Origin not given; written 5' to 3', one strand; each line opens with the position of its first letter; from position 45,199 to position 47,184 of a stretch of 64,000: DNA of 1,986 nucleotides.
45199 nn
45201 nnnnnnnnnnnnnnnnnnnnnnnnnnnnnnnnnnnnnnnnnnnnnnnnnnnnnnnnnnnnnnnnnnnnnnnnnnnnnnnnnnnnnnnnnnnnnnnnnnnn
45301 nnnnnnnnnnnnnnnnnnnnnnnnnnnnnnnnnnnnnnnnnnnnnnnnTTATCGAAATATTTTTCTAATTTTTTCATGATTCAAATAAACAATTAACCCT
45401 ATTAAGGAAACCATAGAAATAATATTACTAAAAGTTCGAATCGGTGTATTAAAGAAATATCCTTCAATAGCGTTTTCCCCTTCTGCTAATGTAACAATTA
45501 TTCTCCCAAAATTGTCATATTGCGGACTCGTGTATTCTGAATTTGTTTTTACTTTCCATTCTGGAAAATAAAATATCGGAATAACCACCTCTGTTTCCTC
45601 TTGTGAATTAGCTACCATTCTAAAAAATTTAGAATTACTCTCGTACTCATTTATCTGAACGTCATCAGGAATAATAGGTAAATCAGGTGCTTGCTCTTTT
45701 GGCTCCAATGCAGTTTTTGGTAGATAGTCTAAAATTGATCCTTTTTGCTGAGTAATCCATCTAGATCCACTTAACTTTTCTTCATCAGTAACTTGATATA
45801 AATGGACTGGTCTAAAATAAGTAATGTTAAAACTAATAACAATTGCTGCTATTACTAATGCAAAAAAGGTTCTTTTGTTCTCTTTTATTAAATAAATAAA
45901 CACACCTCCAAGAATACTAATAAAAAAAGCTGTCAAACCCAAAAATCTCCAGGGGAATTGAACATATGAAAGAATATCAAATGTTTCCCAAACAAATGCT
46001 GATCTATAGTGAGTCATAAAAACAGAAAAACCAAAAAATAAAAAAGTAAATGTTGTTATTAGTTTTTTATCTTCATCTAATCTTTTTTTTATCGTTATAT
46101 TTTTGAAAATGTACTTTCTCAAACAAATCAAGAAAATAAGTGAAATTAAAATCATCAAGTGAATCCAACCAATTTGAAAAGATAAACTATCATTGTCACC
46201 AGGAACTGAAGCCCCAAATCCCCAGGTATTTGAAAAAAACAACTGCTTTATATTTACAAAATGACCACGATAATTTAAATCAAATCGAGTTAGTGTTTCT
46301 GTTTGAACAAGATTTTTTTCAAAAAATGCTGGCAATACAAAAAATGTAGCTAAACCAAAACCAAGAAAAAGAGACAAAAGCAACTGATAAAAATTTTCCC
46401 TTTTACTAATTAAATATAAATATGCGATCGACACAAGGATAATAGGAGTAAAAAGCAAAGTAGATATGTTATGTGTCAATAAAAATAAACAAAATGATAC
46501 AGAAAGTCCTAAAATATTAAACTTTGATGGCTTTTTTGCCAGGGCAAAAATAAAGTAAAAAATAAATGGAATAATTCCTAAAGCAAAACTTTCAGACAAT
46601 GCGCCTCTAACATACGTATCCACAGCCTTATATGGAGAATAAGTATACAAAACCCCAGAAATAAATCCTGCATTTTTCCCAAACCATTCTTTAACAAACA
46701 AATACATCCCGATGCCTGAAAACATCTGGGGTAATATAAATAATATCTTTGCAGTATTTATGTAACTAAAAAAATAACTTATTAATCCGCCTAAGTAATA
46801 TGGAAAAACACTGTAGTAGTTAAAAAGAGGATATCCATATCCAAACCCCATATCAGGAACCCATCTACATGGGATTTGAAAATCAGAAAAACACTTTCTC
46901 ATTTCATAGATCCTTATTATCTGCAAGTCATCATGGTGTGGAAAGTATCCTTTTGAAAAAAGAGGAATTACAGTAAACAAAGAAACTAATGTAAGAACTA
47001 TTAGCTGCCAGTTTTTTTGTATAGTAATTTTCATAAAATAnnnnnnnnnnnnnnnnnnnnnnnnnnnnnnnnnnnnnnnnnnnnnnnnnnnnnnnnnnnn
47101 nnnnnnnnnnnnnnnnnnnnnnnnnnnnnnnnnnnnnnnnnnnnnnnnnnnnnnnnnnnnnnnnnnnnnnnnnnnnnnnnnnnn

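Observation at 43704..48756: Tandem trio of YfhO-like membrane proteins with C-terminal FPGW domain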

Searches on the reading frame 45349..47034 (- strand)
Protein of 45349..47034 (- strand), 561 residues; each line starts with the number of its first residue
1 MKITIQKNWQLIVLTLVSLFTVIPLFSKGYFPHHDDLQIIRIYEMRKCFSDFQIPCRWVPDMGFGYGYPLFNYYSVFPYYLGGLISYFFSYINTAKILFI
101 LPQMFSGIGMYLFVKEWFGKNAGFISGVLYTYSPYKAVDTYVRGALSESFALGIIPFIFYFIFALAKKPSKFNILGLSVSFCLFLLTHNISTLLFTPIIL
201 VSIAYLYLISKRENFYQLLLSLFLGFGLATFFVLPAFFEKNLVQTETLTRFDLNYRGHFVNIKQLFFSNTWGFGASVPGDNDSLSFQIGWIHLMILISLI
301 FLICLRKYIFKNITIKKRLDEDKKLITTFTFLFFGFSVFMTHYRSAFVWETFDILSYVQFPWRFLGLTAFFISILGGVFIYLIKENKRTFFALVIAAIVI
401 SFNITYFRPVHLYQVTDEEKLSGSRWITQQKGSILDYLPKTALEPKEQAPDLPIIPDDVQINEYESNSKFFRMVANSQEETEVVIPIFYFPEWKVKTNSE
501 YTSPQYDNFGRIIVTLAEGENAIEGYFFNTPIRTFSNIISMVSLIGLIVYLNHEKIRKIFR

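Call 3: search_protein_families(library=pfam, proteins=[window:45349-47034:-], max_evalue=0.1)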
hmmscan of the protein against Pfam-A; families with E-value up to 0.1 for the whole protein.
window:45349-47034:- (561 aa): 1 family
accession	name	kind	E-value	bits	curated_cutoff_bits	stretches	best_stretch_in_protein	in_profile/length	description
PF10131.15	PTPS_related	-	3e-10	39.7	26.4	1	71-416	1-316/621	6-pyruvoyl-tetrahydropterin synthase related domain; membrane protein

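Call 4: search_protein_families(library=ncbifam, proteins=[window:45349-47034:-], max_evalue=0.1)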
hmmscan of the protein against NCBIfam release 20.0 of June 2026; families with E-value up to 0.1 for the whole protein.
window:45349-47034:- (561 aa): 1 family
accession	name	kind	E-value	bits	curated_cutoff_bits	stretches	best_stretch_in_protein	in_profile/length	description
NF053698.1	bfe1_fam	equivalog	0.067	12.6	315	0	111-141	13-43/313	Bfe1 family T6SS effector protein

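Call 7: find_homologous_proteins(query=window:45349-47034:-, max_evalue=0.00001)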
Query window:45349-47034:- (561 aa): 3355 proteins with E <= 0.00001 among 8000 candidates; the best 120 are listed.
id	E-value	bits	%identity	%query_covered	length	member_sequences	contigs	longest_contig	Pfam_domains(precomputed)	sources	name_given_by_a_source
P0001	0.0e+0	1259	100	100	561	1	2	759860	PF10131.16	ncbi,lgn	-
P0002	1.0e-199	683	56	99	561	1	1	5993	PF10131.16,PF13231.13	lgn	-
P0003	4.9e-173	595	50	100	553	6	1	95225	PF10131.16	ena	-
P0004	1.8e-170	587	50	96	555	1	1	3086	PF10131.16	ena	-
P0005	3.3e-170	586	48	100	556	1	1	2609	PF10131.16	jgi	-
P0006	1.0e-169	584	50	96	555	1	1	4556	PF10131.16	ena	-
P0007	5.7e-169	582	49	96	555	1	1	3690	PF10131.16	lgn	-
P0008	3.4e-167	576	51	96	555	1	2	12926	PF10131.16,PF09586.17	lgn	-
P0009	1.1e-166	574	50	96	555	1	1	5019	PF10131.16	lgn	-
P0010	1.7e-166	573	50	96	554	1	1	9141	PF10131.16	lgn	-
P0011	2.7e-165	569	47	100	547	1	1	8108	PF10131.16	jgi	jgi:hypothetical protein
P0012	3.0e-165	569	48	100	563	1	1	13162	PF10131.16,PF13231.13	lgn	-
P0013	6.0e-165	568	47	100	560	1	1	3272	PF10131.16,PF13231.13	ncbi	-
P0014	2.0e-164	567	50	97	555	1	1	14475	PF10131.16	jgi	-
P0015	6.9e-164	565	48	99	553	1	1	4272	PF10131.16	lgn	-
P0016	9.0e-164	564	48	100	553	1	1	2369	PF10131.16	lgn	-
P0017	1.5e-163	564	48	97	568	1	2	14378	PF10131.16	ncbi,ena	-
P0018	1.8e-163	563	47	100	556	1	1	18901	PF10131.16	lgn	-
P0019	2.2e-163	563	48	99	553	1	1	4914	PF10131.16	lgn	-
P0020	2.6e-163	563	47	99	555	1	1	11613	PF10131.16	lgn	-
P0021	4.8e-163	562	47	98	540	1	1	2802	PF10131.16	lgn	-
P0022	5.9e-163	562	46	98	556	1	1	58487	PF10131.16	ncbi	-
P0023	7.6e-163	561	49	100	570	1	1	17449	PF10131.16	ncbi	-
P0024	9.9e-163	561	46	99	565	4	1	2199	PF10131.16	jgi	jgi:hypothetical protein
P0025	2.5e-162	560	49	97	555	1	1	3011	PF10131.16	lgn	-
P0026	3.1e-162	559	47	95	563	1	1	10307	PF10131.16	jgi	jgi:hypothetical protein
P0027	3.4e-162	559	46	99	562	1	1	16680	PF10131.16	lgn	-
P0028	5.4e-162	559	48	100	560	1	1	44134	PF10131.16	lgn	-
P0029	8.8e-162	558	47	95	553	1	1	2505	PF10131.16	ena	-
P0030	1.3e-161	557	49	95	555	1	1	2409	PF10131.16,PF09586.17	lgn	-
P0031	1.5e-161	557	49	100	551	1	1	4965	PF10131.16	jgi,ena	-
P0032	1.6e-161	557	47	100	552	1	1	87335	PF10131.16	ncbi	-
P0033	2.5e-161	556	46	100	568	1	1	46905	PF10131.16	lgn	-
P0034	4.8e-161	555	48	95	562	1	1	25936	PF10131.16,PF13231.13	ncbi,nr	ncbi:MAG: 6-pyruvoyl-tetrahydropterin synthase-related protein [Candidatus Staskawiczbacteria bacter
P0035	9.4e-161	554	48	100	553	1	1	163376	PF10131.16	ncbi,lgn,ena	-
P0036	1.0e-160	554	46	99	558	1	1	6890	PF10131.16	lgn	-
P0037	1.1e-160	554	48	94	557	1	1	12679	PF10131.16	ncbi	-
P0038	1.2e-160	554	47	100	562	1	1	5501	PF10131.16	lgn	-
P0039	2.0e-160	553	48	98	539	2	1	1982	PF10131.16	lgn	-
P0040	2.0e-160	553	49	98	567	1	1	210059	PF10131.16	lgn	-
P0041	2.9e-160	553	46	98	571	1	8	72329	PF10131.16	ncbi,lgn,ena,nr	ncbi:hypothetical protein ISR94_01305 [Candidatus Microgenomates bacterium]|nr:hypothetical protein 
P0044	4.5e-160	552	48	95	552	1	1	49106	PF10131.16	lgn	-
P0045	9.5e-160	551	48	99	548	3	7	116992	PF10131.16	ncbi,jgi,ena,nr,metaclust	ncbi:MAG TPA: 6-pyruvoyl-tetrahydropterin synthase-related protein [Patescibacteria group bacterium]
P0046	1.2e-159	551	46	95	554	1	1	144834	PF10131.16,PF13231.13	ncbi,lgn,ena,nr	ncbi:MAG: Uncharacterized protein G01um10147_73 [Microgenomates group bacterium Gr01-1014_7]|nr:MAG:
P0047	1.7e-159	550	46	100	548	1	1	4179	PF10131.16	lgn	-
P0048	2.2e-159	550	47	99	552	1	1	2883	PF10131.16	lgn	-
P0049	2.4e-159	550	47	98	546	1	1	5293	PF10131.16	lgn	-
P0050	8.6e-159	548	46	98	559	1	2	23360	PF10131.16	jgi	-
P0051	1.5e-158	547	47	100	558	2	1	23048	PF10131.16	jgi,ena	-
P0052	2.1e-158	547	45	99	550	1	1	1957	PF10131.16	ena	-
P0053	2.3e-158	547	47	98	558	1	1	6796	PF10131.16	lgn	-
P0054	2.4e-158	547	48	100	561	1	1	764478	PF10131.16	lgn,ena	-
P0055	2.4e-158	547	46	95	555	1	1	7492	PF10131.16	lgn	-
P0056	2.6e-158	546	47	99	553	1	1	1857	PF10131.16,PF02516.21,PF13231.13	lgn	-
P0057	3.2e-158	546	47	100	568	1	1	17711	PF10131.16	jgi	jgi:hypothetical protein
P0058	3.5e-158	546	48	100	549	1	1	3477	PF10131.16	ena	-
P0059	4.3e-158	546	47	100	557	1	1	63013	PF10131.16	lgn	-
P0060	4.9e-158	545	47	99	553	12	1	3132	PF10131.16,PF02516.21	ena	-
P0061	5.1e-158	545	45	99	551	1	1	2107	PF10131.16,PF13231.13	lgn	-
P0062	5.8e-158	545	48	100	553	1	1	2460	PF10131.16,PF13231.13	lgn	-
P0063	6.3e-158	545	46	100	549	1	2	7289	PF10131.16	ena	-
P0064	6.4e-158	545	48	97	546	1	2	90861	PF10131.16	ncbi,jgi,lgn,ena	-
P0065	9.2e-158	545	47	100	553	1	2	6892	PF10131.16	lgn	-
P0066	9.7e-158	545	46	99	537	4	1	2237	PF10131.16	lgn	-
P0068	1.2e-157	544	47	100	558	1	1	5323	PF10131.16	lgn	-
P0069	1.6e-157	544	47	100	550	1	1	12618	PF10131.16,PF13231.13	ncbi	-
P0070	2.1e-157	543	46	95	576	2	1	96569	PF10131.16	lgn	-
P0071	2.4e-157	543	45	100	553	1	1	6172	PF10131.16,PF13231.13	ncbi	-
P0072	2.5e-157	543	46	98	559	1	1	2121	PF10131.16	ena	-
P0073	2.5e-157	543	47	95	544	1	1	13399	PF10131.16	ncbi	-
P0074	3.1e-157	543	48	99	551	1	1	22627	PF10131.16,PF13231.13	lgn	-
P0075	3.2e-157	543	47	99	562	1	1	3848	PF10131.16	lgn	-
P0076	4.7e-157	542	45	99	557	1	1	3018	PF10131.16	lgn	-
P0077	4.7e-157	542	48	100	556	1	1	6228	PF10131.16,PF13231.13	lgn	-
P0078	5.3e-157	542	46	99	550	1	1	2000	PF10131.16,PF02516.21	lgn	-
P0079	7.2e-157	542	47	100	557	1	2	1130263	PF10131.16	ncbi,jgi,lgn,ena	ncbi:MAG: 6-pyruvoyl-tetrahydropterin synthase-related protein [Microgenomates group bacterium]|jgi:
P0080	7.8e-157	542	45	99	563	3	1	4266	PF10131.16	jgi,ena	-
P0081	8.1e-157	541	44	99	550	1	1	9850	PF10131.16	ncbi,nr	ncbi:MAG: 6-pyruvoyl-tetrahydropterin synthase-related protein [bacterium]|nr:6-pyruvoyl-tetrahydrop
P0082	1.1e-156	541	47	96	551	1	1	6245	PF10131.16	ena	-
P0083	1.1e-156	541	47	98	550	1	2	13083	PF10131.16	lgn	-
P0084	1.1e-156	541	46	98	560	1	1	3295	PF10131.16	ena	-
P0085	1.3e-156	541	47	98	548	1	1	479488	-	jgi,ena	-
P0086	1.6e-156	540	44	99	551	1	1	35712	PF10131.16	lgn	-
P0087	1.7e-156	540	46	99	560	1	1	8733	PF10131.16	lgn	-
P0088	2.0e-156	540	47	99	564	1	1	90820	PF10131.16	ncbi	-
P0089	2.0e-156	540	46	96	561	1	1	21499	PF10131.16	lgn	-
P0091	3.2e-156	539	48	98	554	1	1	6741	PF10131.16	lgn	-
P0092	3.7e-156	539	46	98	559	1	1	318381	PF10131.16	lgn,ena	-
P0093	4.6e-156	539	47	98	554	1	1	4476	PF10131.16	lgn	-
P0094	4.6e-156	539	45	100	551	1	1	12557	PF10131.16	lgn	-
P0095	4.7e-156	539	47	96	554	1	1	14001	PF10131.16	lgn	-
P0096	5.0e-156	539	46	100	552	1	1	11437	PF10131.16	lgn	-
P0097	5.5e-156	539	46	100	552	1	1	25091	PF10131.16,PF13231.13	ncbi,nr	ncbi:glycosyltransferase family 39 protein [Candidatus Daviesbacteria bacterium]|nr:glycosyltransfer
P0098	5.5e-156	539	46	96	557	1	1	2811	PF10131.16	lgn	-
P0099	6.0e-156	539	46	98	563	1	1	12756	PF10131.16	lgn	-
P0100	7.2e-156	538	46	100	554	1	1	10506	PF10131.16,PF13231.13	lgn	-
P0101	7.5e-156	538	47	98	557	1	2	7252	PF10131.16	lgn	-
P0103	1.0e-155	538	47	98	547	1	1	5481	PF10131.16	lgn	-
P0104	1.1e-155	538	47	100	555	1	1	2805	PF10131.16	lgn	-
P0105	1.1e-155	538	47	100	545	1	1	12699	PF10131.16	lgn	-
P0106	1.1e-155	538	45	99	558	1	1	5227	PF10131.16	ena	-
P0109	1.9e-155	537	45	99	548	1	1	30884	PF10131.16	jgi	-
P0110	2.2e-155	537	47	96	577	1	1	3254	PF10131.16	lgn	-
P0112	2.5e-155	537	48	98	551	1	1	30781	PF10131.16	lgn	-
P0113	2.6e-155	537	46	100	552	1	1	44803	PF10131.16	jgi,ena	-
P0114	2.7e-155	536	46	99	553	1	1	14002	PF10131.16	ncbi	-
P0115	4.1e-155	536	47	99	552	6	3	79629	PF10131.16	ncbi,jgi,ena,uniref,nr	ncbi:hypothetical protein A3B45_03320 [Candidatus Daviesbacteria bacterium RIFCSPLOWO2_01_FULL_39_12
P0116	4.2e-155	536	45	98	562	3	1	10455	PF10131.16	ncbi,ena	-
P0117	4.4e-155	536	46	99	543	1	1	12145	PF10131.16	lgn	-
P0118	4.8e-155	536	46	96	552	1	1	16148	PF10131.16,PF13231.13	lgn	-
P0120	6.1e-155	535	46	98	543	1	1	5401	PF10131.16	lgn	-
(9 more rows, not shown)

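Call 9: find_encoding_contigs(protein=P0001, flank=10000, max_places=3)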
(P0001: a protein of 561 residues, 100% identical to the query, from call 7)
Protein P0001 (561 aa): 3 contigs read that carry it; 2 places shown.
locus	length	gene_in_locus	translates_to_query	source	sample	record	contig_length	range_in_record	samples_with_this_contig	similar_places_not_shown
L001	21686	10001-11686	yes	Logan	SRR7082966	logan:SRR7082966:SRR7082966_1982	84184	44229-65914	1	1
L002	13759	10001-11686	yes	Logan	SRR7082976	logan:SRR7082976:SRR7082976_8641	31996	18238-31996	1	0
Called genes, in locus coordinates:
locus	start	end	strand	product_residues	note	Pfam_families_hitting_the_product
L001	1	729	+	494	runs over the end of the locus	PF01943:Polysacc_synt, PF13440:Polysacc_synt_3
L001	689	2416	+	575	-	-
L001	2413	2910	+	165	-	PF13207:AAA_17 (faint), PF13238:AAA_18, PF13671:AAA_33 (weak), PF01202:SKI (weak)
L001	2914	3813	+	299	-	PF00535:Glycos_transf_2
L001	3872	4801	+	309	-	PF00535:Glycos_transf_2, PF13641:Glyco_tranf_2_3, PF13632:Glyco_trans_2_3 (faint)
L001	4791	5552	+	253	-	PF00535:Glycos_transf_2, PF10111:Glyco_tranf_2_2 (weak)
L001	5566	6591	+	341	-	PF13439:Glyco_transf_4 (faint), PF00534:Glycos_transf_1, PF13692:Glyco_trans_1_4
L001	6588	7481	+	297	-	PF00535:Glycos_transf_2, PF10111:Glyco_tranf_2_2, PF13641:Glyco_tranf_2_3, PF13632:Glyco_trans_2_3 (weak)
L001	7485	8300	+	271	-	PF00535:Glycos_transf_2, PF10111:Glyco_tranf_2_2 (faint), PF13641:Glyco_tranf_2_3, PF13712:Glyco_tranf_2_5 (weak)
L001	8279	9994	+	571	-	PF10131:PTPS_related (weak), PF13231:PMT_2 (weak)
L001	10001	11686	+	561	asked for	PF10131:PTPS_related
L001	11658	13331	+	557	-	PF13231:PMT_2 (weak)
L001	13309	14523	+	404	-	PF09594:GT87 (weak)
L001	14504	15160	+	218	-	-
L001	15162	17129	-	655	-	-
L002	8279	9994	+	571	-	PF10131:PTPS_related (weak), PF13231:PMT_2 (weak)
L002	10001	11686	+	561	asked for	PF10131:PTPS_related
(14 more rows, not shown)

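Call 19: find_encoding_contigs(protein=P0054, flank=10000, max_places=1)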
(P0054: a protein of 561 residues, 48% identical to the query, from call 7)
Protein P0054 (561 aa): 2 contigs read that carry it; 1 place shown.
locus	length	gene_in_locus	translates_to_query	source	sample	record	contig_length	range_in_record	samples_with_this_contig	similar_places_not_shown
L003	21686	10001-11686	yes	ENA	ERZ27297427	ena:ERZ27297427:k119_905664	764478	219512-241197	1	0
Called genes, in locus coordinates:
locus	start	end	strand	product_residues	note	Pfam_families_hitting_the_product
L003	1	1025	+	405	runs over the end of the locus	PF00535:Glycos_transf_2, PF04138:GtrA_DPMS_TM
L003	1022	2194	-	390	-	-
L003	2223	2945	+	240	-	PF00535:Glycos_transf_2, PF10111:Glyco_tranf_2_2 (weak), PF13641:Glyco_tranf_2_3 (weak)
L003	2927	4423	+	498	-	PF13231:PMT_2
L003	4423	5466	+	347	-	PF00248:Aldo_ket_red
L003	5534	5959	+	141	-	PF00293:NUDIX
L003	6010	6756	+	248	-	PF00535:Glycos_transf_2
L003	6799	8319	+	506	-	PF13231:PMT_2 (weak)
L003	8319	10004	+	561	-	-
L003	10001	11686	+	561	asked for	PF10131:PTPS_related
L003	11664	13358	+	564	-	PF10131:PTPS_related (weak)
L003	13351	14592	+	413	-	-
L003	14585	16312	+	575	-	-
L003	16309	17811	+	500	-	PF01943:Polysacc_synt, PF13440:Polysacc_synt_3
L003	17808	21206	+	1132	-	-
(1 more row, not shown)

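Call 20: find_encoding_contigs(protein=P0079, flank=10000, max_places=1)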
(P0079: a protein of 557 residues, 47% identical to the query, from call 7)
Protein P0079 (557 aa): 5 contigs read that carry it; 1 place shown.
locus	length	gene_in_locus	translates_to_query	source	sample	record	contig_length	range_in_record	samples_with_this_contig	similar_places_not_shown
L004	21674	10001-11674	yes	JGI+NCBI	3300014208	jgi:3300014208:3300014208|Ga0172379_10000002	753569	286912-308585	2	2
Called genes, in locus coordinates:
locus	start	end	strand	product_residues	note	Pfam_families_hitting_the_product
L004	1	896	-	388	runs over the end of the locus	-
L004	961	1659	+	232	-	PF00535:Glycos_transf_2, PF10111:Glyco_tranf_2_2, PF13641:Glyco_tranf_2_3 (faint)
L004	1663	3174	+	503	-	PF02366:PMT, PF13231:PMT_2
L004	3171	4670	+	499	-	-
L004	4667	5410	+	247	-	PF00535:Glycos_transf_2, PF13641:Glyco_tranf_2_3 (weak)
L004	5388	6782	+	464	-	PF13231:PMT_2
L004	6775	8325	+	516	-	PF13231:PMT_2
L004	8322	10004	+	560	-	PF09586:YfhO (faint)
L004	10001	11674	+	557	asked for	PF10131:PTPS_related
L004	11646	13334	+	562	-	-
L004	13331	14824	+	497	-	PF01943:Polysacc_synt, PF13440:Polysacc_synt_3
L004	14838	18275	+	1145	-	PF12979:DUF3863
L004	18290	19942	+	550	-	PF02366:PMT, PF13231:PMT_2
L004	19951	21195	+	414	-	-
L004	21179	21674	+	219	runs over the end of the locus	-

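Call 22: find_encoding_contigs(protein=P0035, flank=10000, max_places=1)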
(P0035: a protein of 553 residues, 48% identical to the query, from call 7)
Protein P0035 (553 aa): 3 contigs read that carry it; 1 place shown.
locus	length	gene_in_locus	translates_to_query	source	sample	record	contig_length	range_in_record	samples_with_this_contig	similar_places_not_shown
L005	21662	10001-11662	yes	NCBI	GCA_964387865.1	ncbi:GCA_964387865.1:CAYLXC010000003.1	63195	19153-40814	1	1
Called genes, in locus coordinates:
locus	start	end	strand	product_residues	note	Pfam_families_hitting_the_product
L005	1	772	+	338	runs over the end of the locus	PF01370:Epimerase, PF04321:RmlD_sub_bind (weak), PF16363:GDP_Man_Dehyd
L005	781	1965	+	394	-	PF00535:Glycos_transf_2, PF04138:GtrA_DPMS_TM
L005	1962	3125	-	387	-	-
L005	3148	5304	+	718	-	PF00535:Glycos_transf_2, PF02366:PMT, PF13231:PMT_2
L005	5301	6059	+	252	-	PF00535:Glycos_transf_2, PF10111:Glyco_tranf_2_2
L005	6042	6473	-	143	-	-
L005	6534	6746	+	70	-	PF04024:PspC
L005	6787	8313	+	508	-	PF02366:PMT (weak), PF13231:PMT_2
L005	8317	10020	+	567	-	PF10131:PTPS_related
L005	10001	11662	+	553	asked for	PF10131:PTPS_related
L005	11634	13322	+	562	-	-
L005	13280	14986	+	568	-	PF10131:PTPS_related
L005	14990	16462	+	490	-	PF01943:Polysacc_synt, PF13440:Polysacc_synt_3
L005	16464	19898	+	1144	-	PF12979:DUF3863 (faint)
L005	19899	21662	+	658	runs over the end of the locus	-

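Call 23: find_encoding_contigs(protein=P0092, flank=10000, max_places=1)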
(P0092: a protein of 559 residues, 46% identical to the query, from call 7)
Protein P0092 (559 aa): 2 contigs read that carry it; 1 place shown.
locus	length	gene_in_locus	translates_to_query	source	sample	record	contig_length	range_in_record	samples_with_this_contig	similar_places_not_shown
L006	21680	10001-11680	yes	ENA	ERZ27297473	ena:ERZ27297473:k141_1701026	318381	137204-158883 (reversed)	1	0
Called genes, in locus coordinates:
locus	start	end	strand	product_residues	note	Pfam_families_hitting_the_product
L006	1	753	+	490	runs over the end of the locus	PF01943:Polysacc_synt, PF13440:Polysacc_synt_3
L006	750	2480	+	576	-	-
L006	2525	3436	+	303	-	PF00535:Glycos_transf_2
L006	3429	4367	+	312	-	PF00535:Glycos_transf_2, PF13641:Glyco_tranf_2_3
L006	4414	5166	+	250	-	PF00535:Glycos_transf_2, PF10111:Glyco_tranf_2_2 (weak)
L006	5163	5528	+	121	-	-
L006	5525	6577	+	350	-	PF13439:Glyco_transf_4 (weak), PF00534:Glycos_transf_1, PF13692:Glyco_trans_1_4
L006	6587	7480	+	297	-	PF00535:Glycos_transf_2, PF10111:Glyco_tranf_2_2 (weak), PF13641:Glyco_tranf_2_3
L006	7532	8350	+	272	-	PF00535:Glycos_transf_2, PF10111:Glyco_tranf_2_2 (weak), PF13641:Glyco_tranf_2_3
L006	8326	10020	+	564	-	PF10131:PTPS_related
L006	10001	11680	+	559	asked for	PF10131:PTPS_related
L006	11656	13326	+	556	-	PF13231:PMT_2 (weak)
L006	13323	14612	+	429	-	PF09594:GT87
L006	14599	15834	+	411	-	PF09594:GT87 (weak)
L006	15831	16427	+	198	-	-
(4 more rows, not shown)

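Call 24: find_encoding_contigs(protein=P0085, flank=10000, max_places=1)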
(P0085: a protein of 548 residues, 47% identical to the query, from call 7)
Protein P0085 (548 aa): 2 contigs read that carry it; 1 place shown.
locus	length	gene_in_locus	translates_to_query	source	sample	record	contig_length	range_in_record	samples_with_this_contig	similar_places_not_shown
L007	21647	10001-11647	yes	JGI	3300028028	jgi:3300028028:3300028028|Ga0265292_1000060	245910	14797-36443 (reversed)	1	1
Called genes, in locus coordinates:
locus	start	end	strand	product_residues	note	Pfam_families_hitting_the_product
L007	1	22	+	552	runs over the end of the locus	-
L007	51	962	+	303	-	PF00535:Glycos_transf_2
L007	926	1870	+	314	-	PF13641:Glyco_tranf_2_3, PF00535:Glycos_transf_2, PF13632:Glyco_trans_2_3 (weak)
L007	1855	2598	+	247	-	PF00535:Glycos_transf_2 (weak)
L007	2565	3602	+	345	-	PF13439:Glyco_transf_4 (faint), PF00534:Glycos_transf_1, PF13692:Glyco_trans_1_4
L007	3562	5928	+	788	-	PF09586:YfhO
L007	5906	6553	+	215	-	PF01209:Ubie_methyltran, PF01728:FtsJ (weak), PF07021:MetW (weak), PF13489:Methyltransf_23, PF13847:Methyltransf_31, PF08241:Methyltransf_11, PF08242:Methyltransf_12, PF13649:Methyltransf_25, +1 more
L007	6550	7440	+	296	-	PF00535:Glycos_transf_2, PF10111:Glyco_tranf_2_2 (faint), PF13641:Glyco_tranf_2_3, PF13632:Glyco_trans_2_3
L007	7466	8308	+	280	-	PF00535:Glycos_transf_2, PF13641:Glyco_tranf_2_3, PF13506:Glyco_transf_21 (weak), PF13632:Glyco_trans_2_3 (weak)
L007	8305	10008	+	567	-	PF10131:PTPS_related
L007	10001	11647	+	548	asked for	-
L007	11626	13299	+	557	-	PF13231:PMT_2 (weak), PF20176:DUF6541 (faint)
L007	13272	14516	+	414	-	PF09594:GT87 (weak), PF05007:Mannosyl_trans (weak)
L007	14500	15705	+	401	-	PF26314:MptA_B_family (weak)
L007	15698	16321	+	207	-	-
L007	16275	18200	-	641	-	-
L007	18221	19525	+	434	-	-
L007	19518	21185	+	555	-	PF02366:PMT (weak), PF13231:PMT_2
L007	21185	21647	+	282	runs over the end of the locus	PF00398:RrnaAD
